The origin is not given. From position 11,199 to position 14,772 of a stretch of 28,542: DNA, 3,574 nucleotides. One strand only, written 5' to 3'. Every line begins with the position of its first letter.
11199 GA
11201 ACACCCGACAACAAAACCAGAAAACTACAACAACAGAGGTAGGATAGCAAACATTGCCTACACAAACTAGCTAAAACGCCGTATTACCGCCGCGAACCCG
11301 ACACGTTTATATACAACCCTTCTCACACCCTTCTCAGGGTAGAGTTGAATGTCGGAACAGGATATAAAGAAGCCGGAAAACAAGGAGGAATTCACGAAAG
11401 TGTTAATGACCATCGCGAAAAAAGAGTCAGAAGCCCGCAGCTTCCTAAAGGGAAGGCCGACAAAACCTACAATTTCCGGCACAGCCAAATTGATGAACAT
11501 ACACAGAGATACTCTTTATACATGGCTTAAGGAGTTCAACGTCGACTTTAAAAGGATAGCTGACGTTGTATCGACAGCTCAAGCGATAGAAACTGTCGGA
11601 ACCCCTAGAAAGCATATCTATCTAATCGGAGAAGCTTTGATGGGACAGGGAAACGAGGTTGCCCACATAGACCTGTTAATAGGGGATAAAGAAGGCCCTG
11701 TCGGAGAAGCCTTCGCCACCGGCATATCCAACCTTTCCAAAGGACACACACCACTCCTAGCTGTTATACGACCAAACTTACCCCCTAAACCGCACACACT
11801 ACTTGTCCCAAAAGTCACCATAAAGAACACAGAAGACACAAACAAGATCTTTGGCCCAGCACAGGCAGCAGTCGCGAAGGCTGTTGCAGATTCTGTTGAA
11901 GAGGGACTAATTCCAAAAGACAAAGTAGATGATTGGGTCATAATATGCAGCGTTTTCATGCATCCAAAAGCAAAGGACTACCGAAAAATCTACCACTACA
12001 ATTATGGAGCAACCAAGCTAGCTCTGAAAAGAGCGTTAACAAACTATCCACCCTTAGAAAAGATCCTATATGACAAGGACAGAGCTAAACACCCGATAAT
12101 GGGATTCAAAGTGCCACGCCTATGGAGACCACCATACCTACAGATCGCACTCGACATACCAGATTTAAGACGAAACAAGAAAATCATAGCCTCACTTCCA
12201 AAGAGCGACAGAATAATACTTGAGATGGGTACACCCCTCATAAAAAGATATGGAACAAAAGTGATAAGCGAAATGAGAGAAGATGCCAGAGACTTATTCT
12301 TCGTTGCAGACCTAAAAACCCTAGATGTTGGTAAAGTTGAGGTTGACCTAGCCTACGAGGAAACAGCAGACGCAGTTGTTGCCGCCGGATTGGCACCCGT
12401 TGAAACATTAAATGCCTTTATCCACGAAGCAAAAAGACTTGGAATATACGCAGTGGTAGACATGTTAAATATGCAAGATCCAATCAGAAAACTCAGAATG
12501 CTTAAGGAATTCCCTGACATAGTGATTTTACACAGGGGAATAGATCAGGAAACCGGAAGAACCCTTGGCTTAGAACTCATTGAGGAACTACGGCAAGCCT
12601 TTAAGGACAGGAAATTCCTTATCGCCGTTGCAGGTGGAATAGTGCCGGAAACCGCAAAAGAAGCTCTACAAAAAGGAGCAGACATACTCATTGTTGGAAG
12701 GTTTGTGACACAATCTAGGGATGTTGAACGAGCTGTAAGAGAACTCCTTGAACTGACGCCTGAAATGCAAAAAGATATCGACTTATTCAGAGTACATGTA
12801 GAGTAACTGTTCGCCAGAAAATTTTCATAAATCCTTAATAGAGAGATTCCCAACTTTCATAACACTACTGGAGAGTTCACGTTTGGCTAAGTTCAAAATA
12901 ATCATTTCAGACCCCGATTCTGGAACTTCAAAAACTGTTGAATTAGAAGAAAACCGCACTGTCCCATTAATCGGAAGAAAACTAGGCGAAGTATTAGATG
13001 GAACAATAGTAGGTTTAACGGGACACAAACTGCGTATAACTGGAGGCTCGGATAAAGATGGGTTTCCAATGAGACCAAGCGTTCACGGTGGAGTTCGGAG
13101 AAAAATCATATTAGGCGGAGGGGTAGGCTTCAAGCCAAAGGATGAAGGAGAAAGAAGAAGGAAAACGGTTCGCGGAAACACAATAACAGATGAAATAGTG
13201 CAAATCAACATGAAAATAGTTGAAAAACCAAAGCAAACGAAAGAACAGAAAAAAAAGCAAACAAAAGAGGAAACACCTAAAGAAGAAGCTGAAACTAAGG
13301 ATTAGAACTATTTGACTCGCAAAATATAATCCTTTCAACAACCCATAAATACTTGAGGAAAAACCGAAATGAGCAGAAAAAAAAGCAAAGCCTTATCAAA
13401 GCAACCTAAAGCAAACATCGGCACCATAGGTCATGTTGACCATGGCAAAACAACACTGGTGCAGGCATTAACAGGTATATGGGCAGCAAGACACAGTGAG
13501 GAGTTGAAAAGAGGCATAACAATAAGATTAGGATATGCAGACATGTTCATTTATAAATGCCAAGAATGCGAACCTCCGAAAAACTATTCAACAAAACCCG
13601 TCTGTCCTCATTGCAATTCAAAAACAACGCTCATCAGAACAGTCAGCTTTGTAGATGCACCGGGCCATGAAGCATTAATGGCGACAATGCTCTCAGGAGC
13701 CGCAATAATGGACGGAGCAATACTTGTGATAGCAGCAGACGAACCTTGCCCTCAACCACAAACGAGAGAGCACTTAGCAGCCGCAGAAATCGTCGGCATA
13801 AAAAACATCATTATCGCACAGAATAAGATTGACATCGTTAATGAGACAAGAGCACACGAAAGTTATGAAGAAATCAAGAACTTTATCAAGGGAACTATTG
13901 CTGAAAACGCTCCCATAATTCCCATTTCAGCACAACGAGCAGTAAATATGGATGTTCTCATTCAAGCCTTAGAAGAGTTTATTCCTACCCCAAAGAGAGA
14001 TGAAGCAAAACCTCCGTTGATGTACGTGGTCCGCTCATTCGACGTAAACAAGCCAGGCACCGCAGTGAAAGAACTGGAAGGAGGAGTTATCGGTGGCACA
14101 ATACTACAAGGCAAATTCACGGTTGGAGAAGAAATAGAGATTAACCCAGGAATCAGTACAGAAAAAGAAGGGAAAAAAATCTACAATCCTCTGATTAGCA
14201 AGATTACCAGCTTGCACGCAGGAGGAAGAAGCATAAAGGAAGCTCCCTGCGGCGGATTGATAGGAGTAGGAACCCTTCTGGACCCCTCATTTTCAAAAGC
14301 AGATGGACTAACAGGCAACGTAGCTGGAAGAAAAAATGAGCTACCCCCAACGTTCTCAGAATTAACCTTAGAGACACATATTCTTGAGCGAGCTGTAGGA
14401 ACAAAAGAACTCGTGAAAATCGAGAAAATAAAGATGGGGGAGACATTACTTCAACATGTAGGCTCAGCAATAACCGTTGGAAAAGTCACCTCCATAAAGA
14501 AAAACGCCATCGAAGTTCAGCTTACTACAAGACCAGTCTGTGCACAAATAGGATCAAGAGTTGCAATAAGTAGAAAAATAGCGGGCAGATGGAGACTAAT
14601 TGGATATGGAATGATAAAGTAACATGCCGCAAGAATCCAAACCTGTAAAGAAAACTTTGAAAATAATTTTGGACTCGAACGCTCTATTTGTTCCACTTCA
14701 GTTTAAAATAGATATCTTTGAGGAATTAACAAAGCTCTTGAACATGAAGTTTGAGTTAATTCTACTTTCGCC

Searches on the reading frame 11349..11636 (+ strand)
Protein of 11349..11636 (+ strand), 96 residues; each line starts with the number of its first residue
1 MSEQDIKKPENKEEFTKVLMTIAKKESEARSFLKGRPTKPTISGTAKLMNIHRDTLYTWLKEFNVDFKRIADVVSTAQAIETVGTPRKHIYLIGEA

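Call 40: search_solved_structures(query=A1, max_evalue=10)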
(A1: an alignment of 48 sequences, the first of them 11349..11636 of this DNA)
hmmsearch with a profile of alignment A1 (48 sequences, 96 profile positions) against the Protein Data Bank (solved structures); distinct sequences matched with E-value up to 10: 7.
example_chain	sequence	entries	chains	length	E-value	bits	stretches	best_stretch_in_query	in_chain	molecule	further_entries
2ao9_A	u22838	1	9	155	0.032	17.7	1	3-86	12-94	Phage protein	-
5njt_b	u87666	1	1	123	0.52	13.9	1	24-85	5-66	50S ribosomal protein L10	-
3j9w_BJ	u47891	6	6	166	0.68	13.5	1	23-85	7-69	50S ribosomal protein uL10 | 50S ribosomal protein L10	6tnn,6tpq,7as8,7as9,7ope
7o5b_p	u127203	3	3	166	0.68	13.5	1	23-85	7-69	50S ribosomal protein L10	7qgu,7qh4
3vib_A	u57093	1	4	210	0.74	13.3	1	32-85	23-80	MtrR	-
3rqi_A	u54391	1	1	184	0.84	13.2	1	38-57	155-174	Response regulator protein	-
10uy_A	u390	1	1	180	1.1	12.8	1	35-70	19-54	Cohesin domain number 4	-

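Call 47: predict_structure(alignment_id=A1)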
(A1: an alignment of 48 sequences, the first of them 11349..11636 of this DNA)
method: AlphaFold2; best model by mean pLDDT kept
length: 96 residues; sequences in the alignment: 48
mean_pLDDT: 71.5   pTM: 0.54
mean pLDDT of the five models: 71.5, 71.0, 70.4, 67.6, 65.9
residues with pLDDT >= 90: 0; 70-90: 58; 50-70: 27; < 50: 11
segments of 3 or more residues with pLDDT < 50: 1-3, 82-88
pLDDT, mean of each block of 10 residues (from residue 1): 59 84 80 65 81 86 84 70 46 55
secondary structure, 60 per line:
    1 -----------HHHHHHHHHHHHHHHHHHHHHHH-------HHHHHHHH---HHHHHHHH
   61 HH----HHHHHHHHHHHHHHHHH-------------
elements in order: H12-34 H42-49 H53-62 H67-83

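Call 50: fold_search(model_id=the predicted structure, library=pdb)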
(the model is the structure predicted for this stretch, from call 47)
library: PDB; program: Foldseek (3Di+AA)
matches with E <= 10: 392; with E <= 0.001: 0
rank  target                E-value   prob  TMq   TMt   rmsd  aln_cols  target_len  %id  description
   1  5chh                  1.2e+00  0.47  0.43  0.16   8.0        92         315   16  Crystal structure of transcriptional regulator CdpR from Pseudomonas aeruginosa (released 2016-05-18)
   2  1etk_A                1.3e+00  0.35  0.27  0.34   6.0        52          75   19  THE CRYSTAL STRUCTURE OF E. COLI FIS MUTANT Q68A (released 2000-10-11)
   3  3keo_A                1.3e+00  0.35  0.39  0.21   5.8        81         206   15  Crystal Structure of a Rex-family transcriptional regulatory protein from Streptococcus agalactiae complexed with NAD+ (released 2010-11-10)
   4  6p0u_B                1.4e+00  0.23  0.27  0.30  10.2        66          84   18  Crystal structure of ternary DNA complex " FX(1-2)-2Xis" containing E. coli Fis and phage lambda Xis (released 2019-06-19)
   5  3hug_C                1.4e+00  0.12  0.23  0.29   9.7        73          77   16  Crystal structure of Mycobacterium tuberculosis anti-sigma factor RslA in complex with -35 promoter binding domain of  (released 2010-03-02)
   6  7kk0                  1.4e+00  0.11  0.26  0.19   9.6       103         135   14  Crystal structure of the MarR family transcriptional regulator from Variovorax paradoxus bound to Catechol (released 2021-12-01)
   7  3hug_E                1.5e+00  0.13  0.23  0.30   9.4        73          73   14  Crystal structure of Mycobacterium tuberculosis anti-sigma factor RslA in complex with -35 promoter binding domain of  (released 2010-03-02)
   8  1fip_A                1.6e+00  0.33  0.27  0.35   6.0        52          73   19  THE STRUCTURE OF FIS MUTANT PRO61ALA ILLUSTRATES THAT THE KINK WITHIN THE LONG ALPHA-HELIX IS NOT DUE TO THE PRESENCE  (released 1995-02-14)
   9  1ety_A                1.6e+00  0.33  0.27  0.35   5.9        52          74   19  THE CRYSTAL STRUCTURE OF E. COLI WILD-TYPE FIS (released 2000-10-11)
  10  3hug_G                1.6e+00  0.11  0.23  0.30   9.7        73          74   16  Crystal structure of Mycobacterium tuberculosis anti-sigma factor RslA in complex with -35 promoter binding domain of  (released 2010-03-02)
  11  1etw_A                1.7e+00  0.33  0.27  0.33   6.0        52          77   19  THE CRYSTAL STRUCTURE OF E. COLI FIS MUTANT G72D (released 2000-10-11)
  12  8a22_Yc               1.7e+00  0.16  0.28  0.18   8.9        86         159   15  Structure of the mitochondrial ribosome from Polytomella magna (released 2022-11-16)
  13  3hug_K                1.7e+00  0.12  0.23  0.31   9.5        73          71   14  Crystal structure of Mycobacterium tuberculosis anti-sigma factor RslA in complex with -35 promoter binding domain of  (released 2010-03-02)
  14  3e7l_D                1.8e+00  0.30  0.30  0.42   6.2        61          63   18  Crystal structure of sigma54 activator NtrC4's DNA binding domain (released 2008-11-25)
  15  3e7l_C                1.8e+00  0.23  0.30  0.44   7.9        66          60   17  Crystal structure of sigma54 activator NtrC4's DNA binding domain (released 2008-11-25)
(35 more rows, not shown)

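Call 74: search_protein_representatives(alignment_id=A1)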
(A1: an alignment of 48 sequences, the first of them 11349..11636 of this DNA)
Query: 48 sequences, 96 profile positions. Proteins with E-value up to 0.001 (for the whole library): 77; up to 1e-10: 26; up to 1e-30: 7. The best 77 are listed.
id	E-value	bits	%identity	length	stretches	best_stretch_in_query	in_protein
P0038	7.0e-38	144.9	-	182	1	1-96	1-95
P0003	3.4e-35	136.3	-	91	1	1-81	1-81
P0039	2.4e-34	133.6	-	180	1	1-96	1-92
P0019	7.7e-34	131.9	-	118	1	1-95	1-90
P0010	5.0e-33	129.3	-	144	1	1-94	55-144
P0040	4.7e-32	126.2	-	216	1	1-96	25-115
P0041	5.7e-32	126.0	-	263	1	1-95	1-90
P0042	1.3e-28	115.2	-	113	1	1-96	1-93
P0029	2.4e-28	114.4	-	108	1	1-84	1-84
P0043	7.5e-28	112.8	-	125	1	1-96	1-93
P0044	2.9e-26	107.7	-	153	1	1-84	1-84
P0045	4.6e-24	100.6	-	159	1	1-96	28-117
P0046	1.3e-23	99.2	-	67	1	1-67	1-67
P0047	9.6e-21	90.0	-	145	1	5-96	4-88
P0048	1.8e-19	85.9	-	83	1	1-60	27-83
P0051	2.5e-17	79.0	-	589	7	26-79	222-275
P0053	6.0e-17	77.8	-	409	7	19-77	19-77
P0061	7.9e-10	55.0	-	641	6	39-67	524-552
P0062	4.8e-08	49.3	-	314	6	35-76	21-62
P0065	3.3e-07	46.6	-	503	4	32-70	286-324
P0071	4.1e-06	43.1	-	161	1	35-83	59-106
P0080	3.4e-05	40.1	-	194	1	15-82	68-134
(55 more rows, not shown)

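Call 75: search_protein_families(library=pfam, proteins=[P0051, P0053, P0061, P0062, P0065, P0071, P0080], max_evalue=0.001)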
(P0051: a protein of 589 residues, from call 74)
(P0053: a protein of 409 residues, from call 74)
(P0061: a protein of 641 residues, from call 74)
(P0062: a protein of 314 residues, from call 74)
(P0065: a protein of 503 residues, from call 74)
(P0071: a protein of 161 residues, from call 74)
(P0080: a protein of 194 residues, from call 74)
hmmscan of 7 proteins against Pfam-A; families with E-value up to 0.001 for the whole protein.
P0051 (589 aa): 61 families (the best 25 are shown)
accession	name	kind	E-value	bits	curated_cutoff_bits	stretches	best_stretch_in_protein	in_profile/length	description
PF13384.12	HTH_23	-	7.3e-31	105.6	24.6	0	435-469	4-39/50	Homeodomain-like domain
PF13309.12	HTH_22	-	2.3e-25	88.8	29.6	0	235-257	41-63/63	HTH domain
PF00440.29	TetR_N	-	5.6e-25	87.3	24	0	394-414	16-36/47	Bacterial regulatory proteins, tetR family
PF04967.18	HTH_10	-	4.6e-24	84.4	23.1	0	395-416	24-45/53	HTH DNA binding domain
PF13412.12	HTH_24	-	5.2e-24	84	21.9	0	440-468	10-38/48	Winged helix-turn-helix DNA-binding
PF08281.18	Sigma70_r4_2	-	4e-23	81.3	25.7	0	499-522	25-48/54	Sigma-70, region 4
PF02796.21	HTH_7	-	5.3e-23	81.3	23.8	0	335-364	16-44/45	Helix-turn-helix domain of resolvase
PF01381.28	HTH_3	-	5.2e-22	78.1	23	0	392-425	7-41/55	Helix-turn-helix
PF13022.12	HTH_Tnp_1_2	-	1.7e-21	77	27.9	0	439-472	16-51/122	Helix-turn-helix of insertion element transposase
PF03683.19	UPF0175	-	1.8e-21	76.1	27.9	0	333-370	25-63/75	Uncharacterised protein family (UPF0175)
PF08279.18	HTH_11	-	1.9e-21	76.2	25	0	338-363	11-37/55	HTH domain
PF08280.17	HTH_Mga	-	4.9e-21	74.9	23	0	440-470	12-42/59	M protein trans-acting positive regulator (MGA) HTH domain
PF12728.13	HTH_17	-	2.5e-19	69.7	27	0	448-472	2-26/51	Helix-turn-helix domain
PF03374.19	ANT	-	7.5e-19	68.5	25.3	0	441-481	17-59/108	Phage antirepressor protein KilAC domain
PF09339.16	HTH_IclR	-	6e-18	64.8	22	0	446-469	17-40/52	IclR helix-turn-helix domain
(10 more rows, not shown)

P0053 (409 aa): 71 families (the best 25 are shown)
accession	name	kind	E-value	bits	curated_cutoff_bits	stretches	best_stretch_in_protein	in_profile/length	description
PF13384.12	HTH_23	-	6.7e-34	115.3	24.6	2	89-120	7-39/50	Homeodomain-like domain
PF00440.29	TetR_N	-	2.3e-31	107.8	24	2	98-118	16-36/47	Bacterial regulatory proteins, tetR family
PF01022.26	HTH_5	-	2.6e-30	104.5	22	0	262-287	12-37/47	Bacterial regulatory protein, arsR family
PF13412.12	HTH_24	-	9.7e-29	99.1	21.9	0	92-119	11-38/48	Winged helix-turn-helix DNA-binding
PF13309.12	HTH_22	-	1.1e-28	99.4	29.6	1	266-287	42-63/63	HTH domain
PF13022.12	HTH_Tnp_1_2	-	1.1e-26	93.8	27.9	0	200-257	16-74/122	Helix-turn-helix of insertion element transposase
PF09339.16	HTH_IclR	-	2.9e-25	88.2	22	0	370-393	17-40/52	IclR helix-turn-helix domain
PF12728.13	HTH_17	-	7.2e-24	84.2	27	0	372-400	2-31/51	Helix-turn-helix domain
PF04967.18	HTH_10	-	4.1e-23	81.4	23.1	0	372-393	24-45/53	HTH DNA binding domain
PF08279.18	HTH_11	-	7.3e-22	77.4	25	0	93-119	9-36/55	HTH domain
PF01047.28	MarR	-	7.4e-22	77.5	24.6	0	145-172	11-38/59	MarR family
PF13551.12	HTH_29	-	2.4e-21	76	28.1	0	88-120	2-34/64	Winged helix-turn helix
PF02796.21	HTH_7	-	5.5e-21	74.9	23.8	0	369-393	20-43/45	Helix-turn-helix domain of resolvase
PF05043.19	Mga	-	5.1e-19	69.1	21.1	0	299-364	12-78/87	Mga helix-turn-helix domain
PF01381.28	HTH_3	-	8.1e-19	67.9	23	0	96-126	7-37/55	Helix-turn-helix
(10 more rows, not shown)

P0061 (641 aa): 40 families (the best 25 are shown)
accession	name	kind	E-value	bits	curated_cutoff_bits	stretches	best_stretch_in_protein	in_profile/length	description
PF13384.12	HTH_23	-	2.3e-33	113.6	24.6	4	452-491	10-46/50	Homeodomain-like domain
PF01527.26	HTH_Tnp_1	-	2.4e-32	111.4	24.1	2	505-556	7-57/75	Transposase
PF13551.12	HTH_29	-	5.9e-30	103.6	28.1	2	459-502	10-55/64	Winged helix-turn helix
PF13518.12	HTH_28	-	7.9e-28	96.7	25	3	451-499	4-52/52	Helix-turn-helix domain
PF12728.13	HTH_17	-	4.7e-14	52.8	27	0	587-609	2-24/51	Helix-turn-helix domain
PF13411.12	MerR_1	-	6.1e-14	52.3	21.6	0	587-610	1-24/69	MerR HTH family regulatory protein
PF02954.25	HTH_8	-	1.4e-12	47.5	22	0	582-610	14-42/42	Bacterial regulatory protein, Fis family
PF13542.12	HTH_Tnp_ISL3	-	2.4e-12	46.6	27.4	0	586-610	26-50/51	Helix-turn-helix domain of transposase family ISL3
PF01381.28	HTH_3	-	1.3e-11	44.8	23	0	582-609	5-32/55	Helix-turn-helix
PF08281.18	Sigma70_r4_2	-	2.9e-11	43.3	25.7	0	582-607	22-47/54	Sigma-70, region 4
PF13022.12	HTH_Tnp_1_2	-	4.5e-10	40.1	27.9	0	577-609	14-49/122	Helix-turn-helix of insertion element transposase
PF02796.21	HTH_7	-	6.2e-10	39.5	23.8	0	574-609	10-44/45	Helix-turn-helix domain of resolvase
PF00376.29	MerR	-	1.7e-09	37.8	28.2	0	588-608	1-21/38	MerR family regulatory protein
PF05225.22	HTH_psq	-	6.2e-09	35.9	20.4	0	334-363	12-42/45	helix-turn-helix, Psq domain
PF01710.22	HTH_Tnp_IS630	-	2.8e-08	34.3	21.3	0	450-497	9-54/119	Transposase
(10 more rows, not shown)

P0062 (314 aa): 5 families
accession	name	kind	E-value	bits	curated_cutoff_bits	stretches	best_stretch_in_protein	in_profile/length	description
PF13518.12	HTH_28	-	5.6e-20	71.5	25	1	269-302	5-37/52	Helix-turn-helix domain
PF01527.26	HTH_Tnp_1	-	3.1e-13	50.2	24.1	1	261-302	7-48/75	Transposase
PF23125.1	Xre-MbcA-ParS_M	-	3.9e-06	26.9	27.8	0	179-200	5-26/51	Antitoxin Xre/MbcA/ParS-like, middle domain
PF05391.16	Lsm_interact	-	4.3e-05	23.4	21.4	0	174-183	6-15/19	Lsm interaction motif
PF13411.12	MerR_1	-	0.00065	20.2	21.6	0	282-304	5-27/69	MerR HTH family regulatory protein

P0065 (503 aa): 16 families
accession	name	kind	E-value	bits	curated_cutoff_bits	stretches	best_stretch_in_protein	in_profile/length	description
PF13384.12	HTH_23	-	1.1e-16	60.5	24.6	0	434-470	3-40/50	Homeodomain-like domain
PF01527.26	HTH_Tnp_1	-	1.6e-16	60.7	24.1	0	330-368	8-46/75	Transposase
PF12728.13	HTH_17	-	4.3e-15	56.1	27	1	348-389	4-48/51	Helix-turn-helix domain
PF13518.12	HTH_28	-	6.2e-14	52.2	25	0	333-368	1-35/52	Helix-turn-helix domain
PF03374.19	ANT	-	1.4e-11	45.1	25.3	0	295-325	25-58/108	Phage antirepressor protein KilAC domain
PF13551.12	HTH_29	-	1.4e-11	44.7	28.1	0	345-367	11-34/64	Winged helix-turn helix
PF13411.12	MerR_1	-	1.7e-08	34.9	21.6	0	451-475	4-28/69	MerR HTH family regulatory protein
PF00376.29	MerR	-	2e-07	31.1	28.2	0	453-472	5-24/38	MerR family regulatory protein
PF02954.25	HTH_8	-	3.4e-07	30.3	22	0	296-316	21-41/42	Bacterial regulatory protein, Fis family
PF13986.11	DUF4224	-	4.2e-07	30.2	22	0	411-430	16-38/45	Domain of unknown function (DUF4224)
PF13556.12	HTH_30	-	3.1e-05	24.1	27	0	346-364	13-31/59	PucR C-terminal helix-turn-helix domain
PF10281.14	Ish1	-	3.5e-05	24.5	26.6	0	310-320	9-19/37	Putative nuclear envelope organisation protein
PF13542.12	HTH_Tnp_ISL3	-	8.2e-05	22.4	27.4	0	449-465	28-44/51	Helix-turn-helix domain of transposase family ISL3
PF00249.37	Myb_DNA-binding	-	0.00022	21.7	24.4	0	13-50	4-43/46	Myb-like DNA-binding domain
PF20075.5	DUF6471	-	0.00082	19.7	26.8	0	244-266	13-35/65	Domain of unknown function (DUF6471)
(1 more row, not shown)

P0071 (161 aa): 1 family
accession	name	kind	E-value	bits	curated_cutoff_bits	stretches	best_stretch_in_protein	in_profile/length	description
PF16677.11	GP3_package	-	5.8e-17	62.2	29.4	1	37-131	17-102/105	DNA-packaging protein gp3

P0080 (194 aa): 1 family
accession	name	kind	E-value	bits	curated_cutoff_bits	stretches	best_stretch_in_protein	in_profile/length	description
PF16677.11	GP3_package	-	1.5e-18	67.3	29.4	1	41-163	1-104/105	DNA-packaging protein gp3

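Call 85: search_protein_families(library=pfam, alignment_id=A1, max_evalue=0.01)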
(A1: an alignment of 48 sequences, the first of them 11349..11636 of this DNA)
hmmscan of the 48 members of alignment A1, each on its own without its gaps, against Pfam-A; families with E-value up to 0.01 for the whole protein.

A. member 1, window:11349-11636:+ (96 aa): 4 families
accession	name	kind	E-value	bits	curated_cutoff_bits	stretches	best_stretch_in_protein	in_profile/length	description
PF13551.12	HTH_29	-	6.1e-05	23.5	28.1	1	41-64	14-37/64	Winged helix-turn helix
PF13518.12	HTH_28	-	0.00016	22.1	25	1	35-64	12-37/52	Helix-turn-helix domain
PF13384.12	HTH_23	-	0.00038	20.6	24.6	1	41-64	19-42/50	Homeodomain-like domain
PF16677.11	GP3_package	-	0.0083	16.7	29.4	0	39-78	33-72/105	DNA-packaging protein gp3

B. families by the number of members that match (of 48 scanned): 12 families
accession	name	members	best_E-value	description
PF13551.12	HTH_29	44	7.8e-06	Winged helix-turn helix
PF13384.12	HTH_23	44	5.6e-05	Homeodomain-like domain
PF13518.12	HTH_28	44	7.1e-05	Helix-turn-helix domain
PF16677.11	GP3_package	41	1.2e-05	DNA-packaging protein gp3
PF12728.13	HTH_17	13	0.0041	Helix-turn-helix domain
PF13022.12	HTH_Tnp_1_2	12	0.00026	Helix-turn-helix of insertion element transposase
PF01527.26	HTH_Tnp_1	9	6.4e-05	Transposase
PF02954.25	HTH_8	3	0.00068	Bacterial regulatory protein, Fis family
PF13556.12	HTH_30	3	0.0038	PucR C-terminal helix-turn-helix domain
PF21917.1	NMB0537_N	3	0.0041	N-terminal region of NMB0537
PF10281.14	Ish1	2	0.0019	Putative nuclear envelope organisation protein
PF03374.19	ANT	1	0.0079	Phage antirepressor protein KilAC domain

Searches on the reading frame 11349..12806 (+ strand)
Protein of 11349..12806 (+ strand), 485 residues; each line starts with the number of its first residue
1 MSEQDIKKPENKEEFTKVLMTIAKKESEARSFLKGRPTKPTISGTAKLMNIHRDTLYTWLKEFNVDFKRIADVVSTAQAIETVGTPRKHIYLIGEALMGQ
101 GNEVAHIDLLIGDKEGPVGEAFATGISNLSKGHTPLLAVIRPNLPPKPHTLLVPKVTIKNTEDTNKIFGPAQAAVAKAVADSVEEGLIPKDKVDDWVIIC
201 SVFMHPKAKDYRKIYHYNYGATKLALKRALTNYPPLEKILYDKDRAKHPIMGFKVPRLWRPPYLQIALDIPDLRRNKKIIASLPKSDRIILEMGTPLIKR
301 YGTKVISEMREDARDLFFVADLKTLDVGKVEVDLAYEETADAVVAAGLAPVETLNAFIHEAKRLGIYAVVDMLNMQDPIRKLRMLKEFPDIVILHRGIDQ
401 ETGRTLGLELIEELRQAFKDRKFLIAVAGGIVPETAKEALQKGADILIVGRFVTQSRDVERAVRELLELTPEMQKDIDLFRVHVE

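Call 3: search_protein_families(library=pfam, proteins=[window:11349-12806:+], max_evalue=0.01)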
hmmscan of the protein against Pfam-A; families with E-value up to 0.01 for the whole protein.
window:11349-12806:+ (485 aa): 7 families
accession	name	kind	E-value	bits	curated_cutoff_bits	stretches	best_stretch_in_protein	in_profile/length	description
PF08714.17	Fae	-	2.1e-71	239.5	27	1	93-251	1-159/159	Formaldehyde-activating enzyme (Fae)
PF00215.30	OMPdecase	-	4.4e-31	108.9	27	1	262-465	1-220/221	Orotidine 5'-phosphate decarboxylase / HUMPS family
PF00834.25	Ribul_P_3_epim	-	3.5e-05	23.7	21.1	1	349-453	89-197/198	Ribulose-phosphate 3 epimerase family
PF13551.12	HTH_29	-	0.00075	20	28.1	1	41-64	14-37/64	Winged helix-turn helix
PF13518.12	HTH_28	-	0.0017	18.8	25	1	40-64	17-37/52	Helix-turn-helix domain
PF00218.27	IGPS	-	0.0037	16.9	27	0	329-466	121-254/254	Indole-3-glycerol phosphate synthase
PF01884.23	PcrB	-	0.0069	16.3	23.9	0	407-468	167-224/226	PcrB family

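Call 84: predict_structure(alignment_id=A2)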
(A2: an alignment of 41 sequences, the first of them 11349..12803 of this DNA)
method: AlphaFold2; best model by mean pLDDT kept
length: 485 residues; sequences in the alignment: 41
mean_pLDDT: 69.8   pTM: 0.55
mean pLDDT of the five models: 69.8, 68.3, 60.6, 56.3, 53.6
residues with pLDDT >= 90: 10; 70-90: 279; 50-70: 123; < 50: 73
segments of 3 or more residues with pLDDT < 50: 1-5, 81-87, 125-152, 233-246, 328-335, 398-404
pLDDT, mean of each block of 10 residues (from residue 1): 58 87 85 73 87 89 87 69 46 73 78 67 49 37 36 52 66 78 76 70 78 86 79 48 51 57 68 78 63 75 76 72 62 54 83 85 78 83 89 67 62 87 77 75 74 65 68 55 52
secondary structure, 60 per line:
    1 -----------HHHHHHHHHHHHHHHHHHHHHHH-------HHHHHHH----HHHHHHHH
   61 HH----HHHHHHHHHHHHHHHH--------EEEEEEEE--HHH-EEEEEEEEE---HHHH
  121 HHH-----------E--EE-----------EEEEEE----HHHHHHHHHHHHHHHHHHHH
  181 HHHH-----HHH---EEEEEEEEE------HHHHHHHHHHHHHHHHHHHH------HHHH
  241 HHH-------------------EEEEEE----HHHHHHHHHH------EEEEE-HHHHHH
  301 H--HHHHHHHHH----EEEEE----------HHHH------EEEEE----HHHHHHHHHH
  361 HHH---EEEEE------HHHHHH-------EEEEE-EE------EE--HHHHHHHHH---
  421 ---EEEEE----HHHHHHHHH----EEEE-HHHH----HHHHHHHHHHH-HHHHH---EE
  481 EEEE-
elements in order: H12-34 H42-48 H53-62 H67-82 E91-98 E105-113 H117-123 E151-156 H161-184 E196-204 H211-230 H237-243 E263-268 H273-282 E289-293 H295-301 H304-312 E317-321 H332-335 E342-346 H351-363 E367-371 H378-383 E391-395 H409-417 E424-428 H433-441 E446-449 H451-454 H459-469 H471-475 E479-484

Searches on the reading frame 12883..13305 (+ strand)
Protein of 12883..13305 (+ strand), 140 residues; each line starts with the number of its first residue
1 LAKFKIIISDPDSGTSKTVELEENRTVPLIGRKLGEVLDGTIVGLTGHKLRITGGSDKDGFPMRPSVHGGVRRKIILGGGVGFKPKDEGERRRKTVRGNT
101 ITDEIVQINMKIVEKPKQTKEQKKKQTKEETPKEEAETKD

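Call 3: search_protein_families(library=pfam, proteins=[window:12883-13305:+], max_evalue=0.01)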
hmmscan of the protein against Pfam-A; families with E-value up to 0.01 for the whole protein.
window:12883-13305:+ (140 aa): 1 family
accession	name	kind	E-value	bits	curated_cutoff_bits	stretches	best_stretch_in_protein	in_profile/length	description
PF01092.24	Ribosomal_S6e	-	6.6e-40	136.3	26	1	4-119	1-119/125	Ribosomal protein S6e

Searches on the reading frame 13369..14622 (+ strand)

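Call 3: search_protein_families(library=pfam, proteins=[window:13369-14622:+], max_evalue=0.01)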
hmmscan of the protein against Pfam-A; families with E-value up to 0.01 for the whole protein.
window:13369-14622:+ (417 aa): 6 families
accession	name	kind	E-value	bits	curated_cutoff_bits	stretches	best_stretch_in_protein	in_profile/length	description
PF00009.33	GTP_EFTU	-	9.9e-34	117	26.5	1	15-206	4-187/188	Elongation factor Tu GTP binding domain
PF09173.17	eIF2_C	-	3.2e-30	104.6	22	1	331-416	2-86/86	Initiation factor eIF2 gamma, C terminal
PF03144.31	GTP_EFTU_D2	-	5e-06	27.3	30.3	1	238-305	1-61/73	Elongation factor Tu domain 2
PF03193.22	RsgA_GTPase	-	0.0002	21.7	30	1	111-203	20-106/174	RsgA GTPase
PF08772.16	Zn_ribbon_NOB1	-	0.0042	17.6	24.9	1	59-102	6-48/72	Nin one binding (NOB1) Zn-ribbon like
PF01926.29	MMR_HSR1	-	0.006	17.1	21.9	0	17-136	2-97/113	50S ribosome-binding GTPase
